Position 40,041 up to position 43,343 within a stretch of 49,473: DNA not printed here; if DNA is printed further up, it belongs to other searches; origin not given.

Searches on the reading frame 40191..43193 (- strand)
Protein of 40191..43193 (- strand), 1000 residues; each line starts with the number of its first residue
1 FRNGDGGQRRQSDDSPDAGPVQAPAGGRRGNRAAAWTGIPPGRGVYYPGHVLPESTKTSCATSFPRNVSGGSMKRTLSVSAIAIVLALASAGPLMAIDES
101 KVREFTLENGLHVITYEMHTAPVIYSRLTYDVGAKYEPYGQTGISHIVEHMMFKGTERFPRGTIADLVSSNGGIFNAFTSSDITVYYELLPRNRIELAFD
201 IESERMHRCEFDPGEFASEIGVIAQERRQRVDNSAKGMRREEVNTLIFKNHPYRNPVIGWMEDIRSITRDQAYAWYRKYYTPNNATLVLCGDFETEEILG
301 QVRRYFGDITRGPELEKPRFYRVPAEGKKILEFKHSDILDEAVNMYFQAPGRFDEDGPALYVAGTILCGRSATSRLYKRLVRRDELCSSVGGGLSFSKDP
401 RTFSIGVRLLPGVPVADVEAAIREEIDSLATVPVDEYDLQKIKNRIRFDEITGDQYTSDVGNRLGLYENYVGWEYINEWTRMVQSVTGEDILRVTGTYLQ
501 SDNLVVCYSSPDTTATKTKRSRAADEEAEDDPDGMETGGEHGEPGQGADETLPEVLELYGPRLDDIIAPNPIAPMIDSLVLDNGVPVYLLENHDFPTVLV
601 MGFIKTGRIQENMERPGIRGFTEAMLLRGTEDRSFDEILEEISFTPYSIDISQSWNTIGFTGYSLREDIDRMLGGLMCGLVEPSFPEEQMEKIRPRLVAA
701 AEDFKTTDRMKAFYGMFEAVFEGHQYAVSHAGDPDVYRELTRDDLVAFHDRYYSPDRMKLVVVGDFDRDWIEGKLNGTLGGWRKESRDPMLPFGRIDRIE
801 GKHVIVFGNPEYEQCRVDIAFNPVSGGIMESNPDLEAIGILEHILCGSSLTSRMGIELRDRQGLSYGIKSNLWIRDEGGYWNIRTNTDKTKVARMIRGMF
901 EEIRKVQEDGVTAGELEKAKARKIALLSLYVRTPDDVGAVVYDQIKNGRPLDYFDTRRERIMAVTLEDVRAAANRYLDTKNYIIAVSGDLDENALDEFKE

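Call 67: search_protein_families(library=pfam, proteins=[window:40191-43193:-], max_evalue=0.00001)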
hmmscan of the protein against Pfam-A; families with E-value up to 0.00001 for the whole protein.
window:40191-43193:- (1000 aa): 2 families
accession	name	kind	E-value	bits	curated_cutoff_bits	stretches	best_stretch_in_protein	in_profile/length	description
PF05193.26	Peptidase_M16_C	-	1.7e-65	220.7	23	2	266-445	1-180/181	Peptidase M16 inactive domain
PF00675.25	Peptidase_M16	-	2.6e-31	109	22.3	1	113-258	2-146/149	Insulinase (Peptidase family M16)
